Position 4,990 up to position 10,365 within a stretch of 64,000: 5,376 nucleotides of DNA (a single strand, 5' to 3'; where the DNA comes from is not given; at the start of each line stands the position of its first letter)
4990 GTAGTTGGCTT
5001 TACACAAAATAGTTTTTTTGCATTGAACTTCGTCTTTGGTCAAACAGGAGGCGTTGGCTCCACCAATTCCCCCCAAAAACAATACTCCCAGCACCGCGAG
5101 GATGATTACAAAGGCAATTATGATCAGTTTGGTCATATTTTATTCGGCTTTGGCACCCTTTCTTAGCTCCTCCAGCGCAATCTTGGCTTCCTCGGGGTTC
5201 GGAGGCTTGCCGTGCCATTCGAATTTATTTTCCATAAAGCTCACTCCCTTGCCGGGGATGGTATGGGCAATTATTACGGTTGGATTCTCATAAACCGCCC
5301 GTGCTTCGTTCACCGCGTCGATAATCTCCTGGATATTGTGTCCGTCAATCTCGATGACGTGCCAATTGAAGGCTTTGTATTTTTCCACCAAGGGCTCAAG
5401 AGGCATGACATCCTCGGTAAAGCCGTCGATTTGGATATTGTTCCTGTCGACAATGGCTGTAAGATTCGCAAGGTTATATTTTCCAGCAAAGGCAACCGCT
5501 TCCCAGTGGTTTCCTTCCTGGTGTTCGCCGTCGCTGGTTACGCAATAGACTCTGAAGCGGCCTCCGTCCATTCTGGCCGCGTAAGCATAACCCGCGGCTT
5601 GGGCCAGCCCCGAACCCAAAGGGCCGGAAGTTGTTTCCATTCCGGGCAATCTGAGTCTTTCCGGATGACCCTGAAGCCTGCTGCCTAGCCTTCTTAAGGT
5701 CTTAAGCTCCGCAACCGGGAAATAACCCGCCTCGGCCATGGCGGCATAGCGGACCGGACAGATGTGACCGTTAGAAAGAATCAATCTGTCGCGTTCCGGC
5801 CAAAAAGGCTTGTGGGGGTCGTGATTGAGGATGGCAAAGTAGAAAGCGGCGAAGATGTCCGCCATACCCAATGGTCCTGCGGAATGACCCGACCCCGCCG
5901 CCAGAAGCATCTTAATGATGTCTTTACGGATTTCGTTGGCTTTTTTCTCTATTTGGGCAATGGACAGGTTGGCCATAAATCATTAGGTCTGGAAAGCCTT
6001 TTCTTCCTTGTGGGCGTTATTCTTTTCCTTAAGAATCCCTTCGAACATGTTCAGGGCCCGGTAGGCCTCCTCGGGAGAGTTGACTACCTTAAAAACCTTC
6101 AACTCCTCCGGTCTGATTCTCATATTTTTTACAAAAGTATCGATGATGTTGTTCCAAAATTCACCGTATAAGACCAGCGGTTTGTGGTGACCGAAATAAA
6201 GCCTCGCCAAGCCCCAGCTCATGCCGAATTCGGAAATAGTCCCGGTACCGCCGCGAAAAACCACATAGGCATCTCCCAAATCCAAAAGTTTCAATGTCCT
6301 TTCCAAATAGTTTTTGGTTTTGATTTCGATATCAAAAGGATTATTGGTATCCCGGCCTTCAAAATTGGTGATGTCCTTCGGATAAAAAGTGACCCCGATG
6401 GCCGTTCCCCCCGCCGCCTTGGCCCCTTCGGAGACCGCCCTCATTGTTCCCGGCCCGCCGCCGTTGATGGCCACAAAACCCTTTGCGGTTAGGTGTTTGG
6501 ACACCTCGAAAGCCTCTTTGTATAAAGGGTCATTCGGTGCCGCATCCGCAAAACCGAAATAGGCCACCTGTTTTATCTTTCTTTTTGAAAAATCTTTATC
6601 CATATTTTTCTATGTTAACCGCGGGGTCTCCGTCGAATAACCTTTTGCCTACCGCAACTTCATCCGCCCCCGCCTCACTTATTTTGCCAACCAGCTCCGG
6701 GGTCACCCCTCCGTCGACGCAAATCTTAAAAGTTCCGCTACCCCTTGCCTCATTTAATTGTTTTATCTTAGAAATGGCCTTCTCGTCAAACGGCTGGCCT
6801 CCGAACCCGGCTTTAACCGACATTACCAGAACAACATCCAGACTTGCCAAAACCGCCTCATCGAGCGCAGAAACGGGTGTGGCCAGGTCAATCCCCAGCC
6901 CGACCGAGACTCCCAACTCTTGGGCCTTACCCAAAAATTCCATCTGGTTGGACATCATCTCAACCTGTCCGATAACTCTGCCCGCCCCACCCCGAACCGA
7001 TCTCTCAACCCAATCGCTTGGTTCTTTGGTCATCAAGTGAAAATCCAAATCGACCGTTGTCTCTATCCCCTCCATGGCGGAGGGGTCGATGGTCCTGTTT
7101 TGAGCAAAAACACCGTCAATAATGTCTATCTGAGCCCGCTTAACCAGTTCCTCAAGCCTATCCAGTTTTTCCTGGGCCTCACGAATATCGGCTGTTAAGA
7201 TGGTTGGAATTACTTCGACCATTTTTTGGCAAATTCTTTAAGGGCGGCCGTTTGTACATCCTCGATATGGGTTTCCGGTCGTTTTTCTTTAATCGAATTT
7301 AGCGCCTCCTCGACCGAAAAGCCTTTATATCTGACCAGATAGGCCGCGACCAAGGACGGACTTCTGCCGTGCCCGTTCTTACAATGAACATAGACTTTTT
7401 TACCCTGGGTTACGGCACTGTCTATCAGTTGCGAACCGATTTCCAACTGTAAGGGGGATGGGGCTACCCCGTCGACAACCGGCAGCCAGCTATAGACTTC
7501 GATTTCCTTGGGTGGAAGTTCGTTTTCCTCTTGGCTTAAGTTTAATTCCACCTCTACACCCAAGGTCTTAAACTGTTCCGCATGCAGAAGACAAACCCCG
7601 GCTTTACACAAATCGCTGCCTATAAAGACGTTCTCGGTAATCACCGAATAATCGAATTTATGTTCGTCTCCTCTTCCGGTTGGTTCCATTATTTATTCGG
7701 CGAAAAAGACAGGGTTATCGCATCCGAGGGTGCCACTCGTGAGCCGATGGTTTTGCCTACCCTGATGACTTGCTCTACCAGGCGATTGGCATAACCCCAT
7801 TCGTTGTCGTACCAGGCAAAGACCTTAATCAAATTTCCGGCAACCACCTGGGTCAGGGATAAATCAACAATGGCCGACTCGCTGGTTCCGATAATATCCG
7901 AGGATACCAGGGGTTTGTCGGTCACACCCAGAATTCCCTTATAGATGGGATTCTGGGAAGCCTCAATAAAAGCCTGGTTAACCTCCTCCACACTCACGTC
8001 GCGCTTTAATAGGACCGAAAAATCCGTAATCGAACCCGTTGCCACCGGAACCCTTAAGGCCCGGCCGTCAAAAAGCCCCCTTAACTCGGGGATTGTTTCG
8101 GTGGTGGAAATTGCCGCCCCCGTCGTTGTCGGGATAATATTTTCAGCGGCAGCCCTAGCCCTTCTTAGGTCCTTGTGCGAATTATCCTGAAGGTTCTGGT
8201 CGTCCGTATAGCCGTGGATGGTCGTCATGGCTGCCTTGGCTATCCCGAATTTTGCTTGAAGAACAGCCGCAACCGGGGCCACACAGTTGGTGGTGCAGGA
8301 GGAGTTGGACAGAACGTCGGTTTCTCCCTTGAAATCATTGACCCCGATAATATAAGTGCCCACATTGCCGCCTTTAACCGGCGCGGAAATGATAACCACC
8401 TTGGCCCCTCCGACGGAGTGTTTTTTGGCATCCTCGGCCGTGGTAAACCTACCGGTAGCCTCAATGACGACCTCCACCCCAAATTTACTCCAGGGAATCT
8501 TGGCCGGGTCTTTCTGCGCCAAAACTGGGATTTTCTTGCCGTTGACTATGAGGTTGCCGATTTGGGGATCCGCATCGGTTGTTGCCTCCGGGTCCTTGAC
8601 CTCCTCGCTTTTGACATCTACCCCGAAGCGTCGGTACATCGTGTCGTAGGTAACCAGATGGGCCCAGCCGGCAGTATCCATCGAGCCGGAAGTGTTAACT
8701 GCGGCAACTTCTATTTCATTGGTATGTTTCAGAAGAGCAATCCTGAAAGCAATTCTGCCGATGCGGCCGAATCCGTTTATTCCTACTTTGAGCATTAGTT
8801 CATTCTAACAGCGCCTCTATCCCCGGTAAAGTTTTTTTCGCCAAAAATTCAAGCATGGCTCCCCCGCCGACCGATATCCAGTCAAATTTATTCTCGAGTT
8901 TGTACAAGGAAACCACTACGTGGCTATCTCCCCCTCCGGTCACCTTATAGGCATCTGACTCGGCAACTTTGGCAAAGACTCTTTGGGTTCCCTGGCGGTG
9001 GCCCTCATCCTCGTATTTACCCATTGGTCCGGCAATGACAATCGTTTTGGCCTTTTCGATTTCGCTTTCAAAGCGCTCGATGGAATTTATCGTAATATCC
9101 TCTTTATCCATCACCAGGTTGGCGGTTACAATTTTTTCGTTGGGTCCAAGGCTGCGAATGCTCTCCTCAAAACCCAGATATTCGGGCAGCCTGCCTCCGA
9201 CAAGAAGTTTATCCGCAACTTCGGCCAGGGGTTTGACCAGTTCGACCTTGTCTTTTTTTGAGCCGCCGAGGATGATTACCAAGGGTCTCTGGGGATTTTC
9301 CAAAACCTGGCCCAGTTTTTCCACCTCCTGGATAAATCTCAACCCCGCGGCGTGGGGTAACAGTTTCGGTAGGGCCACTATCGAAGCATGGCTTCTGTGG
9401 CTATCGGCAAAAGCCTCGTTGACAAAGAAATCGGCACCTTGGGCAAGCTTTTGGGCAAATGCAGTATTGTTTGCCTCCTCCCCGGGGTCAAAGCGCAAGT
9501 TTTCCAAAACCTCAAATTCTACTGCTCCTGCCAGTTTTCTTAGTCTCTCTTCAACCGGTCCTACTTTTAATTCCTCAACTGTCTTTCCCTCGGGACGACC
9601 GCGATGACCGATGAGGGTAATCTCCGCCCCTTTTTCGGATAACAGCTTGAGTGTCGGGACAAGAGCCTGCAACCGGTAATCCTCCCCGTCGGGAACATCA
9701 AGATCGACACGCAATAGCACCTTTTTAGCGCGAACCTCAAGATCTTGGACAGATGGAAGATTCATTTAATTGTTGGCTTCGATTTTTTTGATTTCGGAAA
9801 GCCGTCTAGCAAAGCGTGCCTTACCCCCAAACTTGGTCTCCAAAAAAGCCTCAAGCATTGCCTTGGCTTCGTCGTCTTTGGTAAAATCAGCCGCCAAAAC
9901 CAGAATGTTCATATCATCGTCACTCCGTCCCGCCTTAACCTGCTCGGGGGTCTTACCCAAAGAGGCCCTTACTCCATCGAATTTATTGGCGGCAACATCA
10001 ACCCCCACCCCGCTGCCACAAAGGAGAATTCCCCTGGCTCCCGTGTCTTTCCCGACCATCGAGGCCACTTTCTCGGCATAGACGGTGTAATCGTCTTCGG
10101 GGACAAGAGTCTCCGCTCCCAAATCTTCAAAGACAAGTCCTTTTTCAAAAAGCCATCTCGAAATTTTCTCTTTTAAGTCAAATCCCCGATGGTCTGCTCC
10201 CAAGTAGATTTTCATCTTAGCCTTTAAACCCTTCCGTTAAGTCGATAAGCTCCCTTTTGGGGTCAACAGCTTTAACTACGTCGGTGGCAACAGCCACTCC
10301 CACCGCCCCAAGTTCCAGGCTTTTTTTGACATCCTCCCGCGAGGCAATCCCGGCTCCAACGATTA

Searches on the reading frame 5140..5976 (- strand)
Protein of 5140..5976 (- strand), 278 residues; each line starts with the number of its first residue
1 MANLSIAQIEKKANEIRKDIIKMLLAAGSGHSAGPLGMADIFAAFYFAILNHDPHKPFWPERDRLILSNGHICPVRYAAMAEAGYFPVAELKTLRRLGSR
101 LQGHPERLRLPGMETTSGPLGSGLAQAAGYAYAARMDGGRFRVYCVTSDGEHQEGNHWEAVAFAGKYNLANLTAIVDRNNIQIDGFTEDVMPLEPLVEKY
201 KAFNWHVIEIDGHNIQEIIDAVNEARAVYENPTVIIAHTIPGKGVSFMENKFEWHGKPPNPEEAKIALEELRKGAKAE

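Call 39: search_protein_families(library=pfam, proteins=[window:5140-5976:-], max_evalue=0.001)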
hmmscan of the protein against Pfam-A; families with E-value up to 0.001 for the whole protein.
window:5140-5976:- (278 aa): 3 families
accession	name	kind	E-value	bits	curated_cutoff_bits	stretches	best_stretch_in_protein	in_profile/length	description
PF00456.26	Transketolase_N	-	2.3e-59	201.5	22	1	12-265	5-269/334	Transketolase, thiamine diphosphate binding domain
PF13292.11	DXP_synthase_N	-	1.7e-10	41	21.2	1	3-183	12-175/274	1-deoxy-D-xylulose-5-phosphate synthase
PF00676.26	E1_dh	-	6.1e-06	25.9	22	1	113-227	96-209/300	Dehydrogenase E1 component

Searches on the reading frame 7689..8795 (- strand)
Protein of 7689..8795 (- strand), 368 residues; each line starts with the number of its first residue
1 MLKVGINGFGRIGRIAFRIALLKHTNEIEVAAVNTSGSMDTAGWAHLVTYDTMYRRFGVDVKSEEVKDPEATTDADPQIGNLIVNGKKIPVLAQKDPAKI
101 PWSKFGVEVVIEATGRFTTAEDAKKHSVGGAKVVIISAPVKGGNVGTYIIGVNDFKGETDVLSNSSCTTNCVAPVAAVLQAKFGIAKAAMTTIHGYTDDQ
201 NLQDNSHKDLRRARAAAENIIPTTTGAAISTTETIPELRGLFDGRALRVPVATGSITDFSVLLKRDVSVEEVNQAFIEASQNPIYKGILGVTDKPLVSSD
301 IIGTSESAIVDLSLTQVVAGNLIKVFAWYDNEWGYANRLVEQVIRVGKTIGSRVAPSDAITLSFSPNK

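Call 39: search_protein_families(library=pfam, proteins=[window:7689-8795:-], max_evalue=0.001)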
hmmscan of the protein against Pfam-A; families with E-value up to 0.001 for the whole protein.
window:7689-8795:- (368 aa): 2 families
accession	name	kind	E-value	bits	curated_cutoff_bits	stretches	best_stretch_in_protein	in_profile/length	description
PF02800.25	Gp_dh_C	-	4.1e-55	186.1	24.4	1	172-329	1-158/158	Glyceraldehyde 3-phosphate dehydrogenase, C-terminal domain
PF00044.30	Gp_dh_N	-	1.8e-28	99.2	31.7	1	3-119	2-100/101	Glyceraldehyde 3-phosphate dehydrogenase, NAD binding domain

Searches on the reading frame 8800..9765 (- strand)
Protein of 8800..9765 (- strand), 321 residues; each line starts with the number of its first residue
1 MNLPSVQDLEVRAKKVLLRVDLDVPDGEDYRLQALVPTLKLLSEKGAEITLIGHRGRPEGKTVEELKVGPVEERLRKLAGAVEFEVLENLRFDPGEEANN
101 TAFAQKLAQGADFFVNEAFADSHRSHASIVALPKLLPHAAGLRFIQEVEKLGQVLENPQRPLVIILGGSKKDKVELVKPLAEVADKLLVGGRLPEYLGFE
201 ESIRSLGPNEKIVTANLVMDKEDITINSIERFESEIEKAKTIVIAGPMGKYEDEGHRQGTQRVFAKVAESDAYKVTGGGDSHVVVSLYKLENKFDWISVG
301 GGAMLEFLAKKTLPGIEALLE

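Call 99: search_protein_families(library=pfam, proteins=[window:8800-9765:-], max_evalue=0.001)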
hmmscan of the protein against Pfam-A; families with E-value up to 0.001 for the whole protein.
window:8800-9765:- (321 aa): 1 family
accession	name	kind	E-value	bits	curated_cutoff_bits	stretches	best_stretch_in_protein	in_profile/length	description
PF00162.24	PGK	-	2.5e-76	257.6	27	2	6-193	1-216/379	Phosphoglycerate kinase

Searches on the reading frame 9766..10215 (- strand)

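Call 99: search_protein_families(library=pfam, proteins=[window:9766-10215:-], max_evalue=0.001)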
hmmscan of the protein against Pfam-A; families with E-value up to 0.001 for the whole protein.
window:9766-10215:- (149 aa): 1 family
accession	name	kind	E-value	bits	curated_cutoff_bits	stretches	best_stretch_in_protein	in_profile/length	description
PF02502.23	LacAB_rpiB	-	1.3e-37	129.2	24.7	1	3-142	1-138/138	Ribose/Galactose Isomerase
